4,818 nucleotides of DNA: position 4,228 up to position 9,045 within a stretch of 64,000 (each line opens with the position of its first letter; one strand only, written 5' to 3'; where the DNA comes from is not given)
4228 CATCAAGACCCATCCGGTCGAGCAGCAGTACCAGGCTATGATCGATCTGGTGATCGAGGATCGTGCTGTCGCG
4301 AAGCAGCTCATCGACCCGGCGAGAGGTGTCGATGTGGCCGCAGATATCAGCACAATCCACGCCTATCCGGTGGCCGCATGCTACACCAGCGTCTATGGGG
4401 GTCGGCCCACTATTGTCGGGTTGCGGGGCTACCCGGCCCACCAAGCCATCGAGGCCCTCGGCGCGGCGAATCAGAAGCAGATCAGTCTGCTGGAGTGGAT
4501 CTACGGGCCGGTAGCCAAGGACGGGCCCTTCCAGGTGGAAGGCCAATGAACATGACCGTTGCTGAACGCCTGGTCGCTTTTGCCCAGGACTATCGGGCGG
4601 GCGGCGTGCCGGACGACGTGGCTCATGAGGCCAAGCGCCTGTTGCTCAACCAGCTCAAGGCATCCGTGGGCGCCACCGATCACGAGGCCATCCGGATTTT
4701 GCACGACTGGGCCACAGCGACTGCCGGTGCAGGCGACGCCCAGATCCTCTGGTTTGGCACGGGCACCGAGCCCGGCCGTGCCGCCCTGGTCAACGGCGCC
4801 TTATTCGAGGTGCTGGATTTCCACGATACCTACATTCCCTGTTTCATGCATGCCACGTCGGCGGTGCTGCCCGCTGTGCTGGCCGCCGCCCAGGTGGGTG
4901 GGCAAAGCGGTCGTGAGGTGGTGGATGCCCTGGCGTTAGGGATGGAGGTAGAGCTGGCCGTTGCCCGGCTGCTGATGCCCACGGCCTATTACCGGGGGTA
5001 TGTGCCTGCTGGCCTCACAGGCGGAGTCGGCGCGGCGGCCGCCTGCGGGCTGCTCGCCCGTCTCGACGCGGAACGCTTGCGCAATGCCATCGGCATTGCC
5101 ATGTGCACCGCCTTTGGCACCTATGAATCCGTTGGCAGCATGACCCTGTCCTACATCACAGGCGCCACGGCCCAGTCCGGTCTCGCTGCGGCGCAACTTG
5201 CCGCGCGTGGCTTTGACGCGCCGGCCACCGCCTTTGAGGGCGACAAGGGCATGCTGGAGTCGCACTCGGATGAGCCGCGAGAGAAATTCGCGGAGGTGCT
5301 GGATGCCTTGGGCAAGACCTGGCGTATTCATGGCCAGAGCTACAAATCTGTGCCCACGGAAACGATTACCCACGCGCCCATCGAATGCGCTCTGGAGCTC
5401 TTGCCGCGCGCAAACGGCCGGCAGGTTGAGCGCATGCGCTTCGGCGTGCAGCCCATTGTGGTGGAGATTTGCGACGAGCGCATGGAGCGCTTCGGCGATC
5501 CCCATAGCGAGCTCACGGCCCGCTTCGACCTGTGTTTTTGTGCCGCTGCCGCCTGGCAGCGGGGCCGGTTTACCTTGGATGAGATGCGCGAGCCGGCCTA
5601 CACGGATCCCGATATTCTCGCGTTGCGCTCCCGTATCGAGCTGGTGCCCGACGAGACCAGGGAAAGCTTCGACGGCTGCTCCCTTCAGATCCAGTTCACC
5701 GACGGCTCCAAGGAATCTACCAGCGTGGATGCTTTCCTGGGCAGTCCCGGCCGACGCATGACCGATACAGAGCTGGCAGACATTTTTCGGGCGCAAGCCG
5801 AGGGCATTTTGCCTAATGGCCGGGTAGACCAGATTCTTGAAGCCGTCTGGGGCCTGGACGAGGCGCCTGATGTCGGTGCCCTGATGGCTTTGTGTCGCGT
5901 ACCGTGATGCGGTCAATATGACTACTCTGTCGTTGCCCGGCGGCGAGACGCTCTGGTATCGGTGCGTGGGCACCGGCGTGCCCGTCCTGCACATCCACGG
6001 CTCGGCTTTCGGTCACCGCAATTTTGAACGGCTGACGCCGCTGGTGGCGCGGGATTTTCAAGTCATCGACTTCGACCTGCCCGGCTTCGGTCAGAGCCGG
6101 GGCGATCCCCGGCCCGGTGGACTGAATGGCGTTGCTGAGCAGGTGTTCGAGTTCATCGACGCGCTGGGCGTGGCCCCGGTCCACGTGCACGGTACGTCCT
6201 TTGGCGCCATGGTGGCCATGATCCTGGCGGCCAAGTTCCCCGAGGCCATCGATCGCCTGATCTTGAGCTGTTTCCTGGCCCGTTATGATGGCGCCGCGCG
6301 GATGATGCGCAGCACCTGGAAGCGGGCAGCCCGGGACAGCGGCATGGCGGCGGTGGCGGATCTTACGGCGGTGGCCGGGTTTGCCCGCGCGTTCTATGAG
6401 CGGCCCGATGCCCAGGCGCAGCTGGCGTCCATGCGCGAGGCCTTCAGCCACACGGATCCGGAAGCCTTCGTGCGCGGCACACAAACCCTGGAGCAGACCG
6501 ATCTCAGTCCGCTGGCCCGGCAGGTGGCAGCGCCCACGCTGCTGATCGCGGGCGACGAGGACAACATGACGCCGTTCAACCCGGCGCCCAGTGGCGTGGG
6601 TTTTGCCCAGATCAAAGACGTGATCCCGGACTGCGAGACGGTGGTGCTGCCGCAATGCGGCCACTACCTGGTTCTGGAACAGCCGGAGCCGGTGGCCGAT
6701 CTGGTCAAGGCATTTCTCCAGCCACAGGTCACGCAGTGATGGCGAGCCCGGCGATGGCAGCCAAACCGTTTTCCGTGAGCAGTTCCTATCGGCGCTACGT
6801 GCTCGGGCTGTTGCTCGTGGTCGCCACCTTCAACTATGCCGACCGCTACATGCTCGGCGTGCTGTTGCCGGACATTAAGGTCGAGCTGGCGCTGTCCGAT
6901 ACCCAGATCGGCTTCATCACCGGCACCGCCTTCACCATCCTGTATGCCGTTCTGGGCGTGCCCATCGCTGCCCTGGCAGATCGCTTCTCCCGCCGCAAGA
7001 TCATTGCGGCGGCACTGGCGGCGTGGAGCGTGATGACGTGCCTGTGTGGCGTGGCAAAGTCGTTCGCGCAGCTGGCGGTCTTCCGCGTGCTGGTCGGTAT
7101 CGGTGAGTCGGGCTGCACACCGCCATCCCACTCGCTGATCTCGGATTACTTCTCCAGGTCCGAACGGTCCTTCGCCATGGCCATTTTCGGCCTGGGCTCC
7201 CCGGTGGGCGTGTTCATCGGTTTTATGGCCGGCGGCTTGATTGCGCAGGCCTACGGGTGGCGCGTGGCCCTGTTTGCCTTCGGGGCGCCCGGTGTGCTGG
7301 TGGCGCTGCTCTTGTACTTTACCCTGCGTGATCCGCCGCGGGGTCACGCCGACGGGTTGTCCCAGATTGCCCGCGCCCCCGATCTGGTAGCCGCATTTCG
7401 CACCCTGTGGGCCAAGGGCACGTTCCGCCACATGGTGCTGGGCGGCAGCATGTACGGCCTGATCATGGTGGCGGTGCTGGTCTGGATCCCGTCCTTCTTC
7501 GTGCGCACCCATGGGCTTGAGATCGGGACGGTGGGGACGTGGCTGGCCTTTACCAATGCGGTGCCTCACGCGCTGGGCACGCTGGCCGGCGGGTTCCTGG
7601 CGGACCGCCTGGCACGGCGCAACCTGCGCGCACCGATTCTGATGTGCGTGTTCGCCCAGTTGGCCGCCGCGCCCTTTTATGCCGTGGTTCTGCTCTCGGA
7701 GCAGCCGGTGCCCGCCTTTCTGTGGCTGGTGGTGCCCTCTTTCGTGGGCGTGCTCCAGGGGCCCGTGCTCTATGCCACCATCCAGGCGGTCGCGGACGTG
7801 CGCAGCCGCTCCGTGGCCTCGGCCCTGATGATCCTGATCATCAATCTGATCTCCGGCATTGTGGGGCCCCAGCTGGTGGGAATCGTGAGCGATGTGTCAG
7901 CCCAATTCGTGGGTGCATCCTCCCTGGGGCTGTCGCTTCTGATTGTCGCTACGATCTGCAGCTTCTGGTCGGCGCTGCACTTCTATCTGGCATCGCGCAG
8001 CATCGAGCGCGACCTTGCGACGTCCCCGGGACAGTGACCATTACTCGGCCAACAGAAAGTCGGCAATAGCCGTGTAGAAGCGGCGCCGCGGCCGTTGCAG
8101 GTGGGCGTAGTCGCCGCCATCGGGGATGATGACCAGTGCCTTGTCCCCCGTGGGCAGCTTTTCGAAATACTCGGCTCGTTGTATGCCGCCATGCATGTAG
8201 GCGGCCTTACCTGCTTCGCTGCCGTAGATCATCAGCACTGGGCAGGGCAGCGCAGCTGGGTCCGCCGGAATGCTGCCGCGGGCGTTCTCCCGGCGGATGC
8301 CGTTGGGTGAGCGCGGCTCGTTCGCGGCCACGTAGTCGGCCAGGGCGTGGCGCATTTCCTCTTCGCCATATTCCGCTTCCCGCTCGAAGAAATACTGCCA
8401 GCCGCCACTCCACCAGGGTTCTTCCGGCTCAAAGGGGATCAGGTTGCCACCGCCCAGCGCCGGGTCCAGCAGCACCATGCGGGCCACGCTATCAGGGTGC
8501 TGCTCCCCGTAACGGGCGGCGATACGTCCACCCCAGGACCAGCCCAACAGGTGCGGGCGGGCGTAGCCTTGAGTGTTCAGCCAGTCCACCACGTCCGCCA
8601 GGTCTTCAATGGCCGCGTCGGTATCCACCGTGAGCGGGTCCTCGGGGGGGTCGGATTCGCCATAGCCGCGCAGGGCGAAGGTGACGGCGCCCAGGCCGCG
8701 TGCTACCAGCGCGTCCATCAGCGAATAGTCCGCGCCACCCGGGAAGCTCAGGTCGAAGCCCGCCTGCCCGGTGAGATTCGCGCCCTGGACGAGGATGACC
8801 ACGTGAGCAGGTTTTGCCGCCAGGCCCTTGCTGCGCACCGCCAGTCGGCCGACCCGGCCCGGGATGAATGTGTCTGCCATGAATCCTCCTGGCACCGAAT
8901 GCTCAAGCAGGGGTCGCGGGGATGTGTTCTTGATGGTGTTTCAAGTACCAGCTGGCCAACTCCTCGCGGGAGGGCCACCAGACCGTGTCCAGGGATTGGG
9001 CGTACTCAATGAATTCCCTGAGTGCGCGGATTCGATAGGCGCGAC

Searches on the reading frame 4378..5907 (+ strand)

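Call 16: search_protein_families(library=pfam, proteins=[window:4378-5907:+], max_evalue=0.00001)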
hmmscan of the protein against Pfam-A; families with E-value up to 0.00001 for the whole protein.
window:4378-5907:+ (509 aa): 2 families
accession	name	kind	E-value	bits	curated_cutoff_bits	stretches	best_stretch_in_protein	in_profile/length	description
PF03972.19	MmgE_PrpD_N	-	1.5e-50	172.2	32.1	1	63-300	1-239/244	MmgE/PrpD N-terminal domain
PF19305.4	MmgE_PrpD_C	-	5.8e-26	91.8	32.1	1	326-492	2-172/173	MmgE/PrpD C-terminal domain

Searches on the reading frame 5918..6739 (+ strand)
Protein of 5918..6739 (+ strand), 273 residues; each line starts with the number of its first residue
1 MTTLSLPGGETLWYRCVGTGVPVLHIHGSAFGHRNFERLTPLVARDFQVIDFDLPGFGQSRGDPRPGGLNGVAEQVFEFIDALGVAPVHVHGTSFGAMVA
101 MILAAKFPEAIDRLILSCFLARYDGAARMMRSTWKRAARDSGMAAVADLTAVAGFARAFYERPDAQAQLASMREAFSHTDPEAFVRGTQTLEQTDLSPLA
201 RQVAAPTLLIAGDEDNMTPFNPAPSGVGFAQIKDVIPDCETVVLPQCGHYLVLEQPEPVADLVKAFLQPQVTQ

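Call 16: search_protein_families(library=pfam, proteins=[window:5918-6739:+], max_evalue=0.00001)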
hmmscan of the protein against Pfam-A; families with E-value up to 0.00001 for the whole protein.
window:5918-6739:+ (273 aa): 4 families
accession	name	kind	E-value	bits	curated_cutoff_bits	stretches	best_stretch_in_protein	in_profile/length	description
PF00561.26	Abhydrolase_1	-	1.5e-21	77.6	25.8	1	22-255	2-244/245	alpha/beta hydrolase fold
PF12697.13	Abhydrolase_6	-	1.7e-21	78.3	26.3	1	23-261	1-216/217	Alpha/beta hydrolase family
PF12146.15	Hydrolase_4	-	1.5e-11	44.5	27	1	27-255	11-238/239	Serine aminopeptidase, S33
PF00975.26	Thioesterase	-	9.1e-07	29.7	26.4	1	27-265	7-224/226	Thioesterase domain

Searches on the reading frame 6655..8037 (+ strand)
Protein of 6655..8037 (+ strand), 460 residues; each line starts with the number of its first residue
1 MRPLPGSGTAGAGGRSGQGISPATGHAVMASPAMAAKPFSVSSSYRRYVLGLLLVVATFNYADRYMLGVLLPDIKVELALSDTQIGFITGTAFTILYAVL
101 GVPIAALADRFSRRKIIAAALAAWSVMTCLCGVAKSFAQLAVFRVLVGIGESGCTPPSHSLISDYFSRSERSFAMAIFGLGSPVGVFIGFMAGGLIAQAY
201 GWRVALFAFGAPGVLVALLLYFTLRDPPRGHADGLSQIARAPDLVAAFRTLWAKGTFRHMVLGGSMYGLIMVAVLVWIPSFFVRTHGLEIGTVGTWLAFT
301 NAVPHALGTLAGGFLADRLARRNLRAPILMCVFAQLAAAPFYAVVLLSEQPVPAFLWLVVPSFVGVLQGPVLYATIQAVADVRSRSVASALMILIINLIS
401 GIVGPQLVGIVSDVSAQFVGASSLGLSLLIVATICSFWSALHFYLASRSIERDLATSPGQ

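Call 16: search_protein_families(library=pfam, proteins=[window:6655-8037:+], max_evalue=0.00001)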
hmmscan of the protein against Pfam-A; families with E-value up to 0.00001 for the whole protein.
window:6655-8037:+ (460 aa): 3 families
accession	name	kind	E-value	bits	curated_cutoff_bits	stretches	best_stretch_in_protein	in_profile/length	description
PF07690.21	MFS_1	-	5.3e-53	180.6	33.4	1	53-405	1-347/347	Major Facilitator Superfamily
PF00083.30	Sugar_tr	-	2.6e-11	43.5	22.3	1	81-222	44-190/452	Sugar (and other) transporter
PF03137.26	OATP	-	4.2e-09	35.7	25.8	0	240-346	278-383/545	Organic Anion Transporter Polypeptide (OATP) family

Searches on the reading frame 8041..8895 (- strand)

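Call 16: search_protein_families(library=pfam, proteins=[window:8041-8895:-], max_evalue=0.00001)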
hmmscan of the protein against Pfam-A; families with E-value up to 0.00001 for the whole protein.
window:8041-8895:- (284 aa): 3 families
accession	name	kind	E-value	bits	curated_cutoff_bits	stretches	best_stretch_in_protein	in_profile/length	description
PF00561.26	Abhydrolase_1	-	2.2e-18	67.3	25.8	1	53-174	11-128/245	alpha/beta hydrolase fold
PF12697.13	Abhydrolase_6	-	2.2e-16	61.6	26.3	1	56-273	13-214/217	Alpha/beta hydrolase family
PF12146.15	Hydrolase_4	-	2.9e-12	46.9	27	1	59-154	23-118/239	Serine aminopeptidase, S33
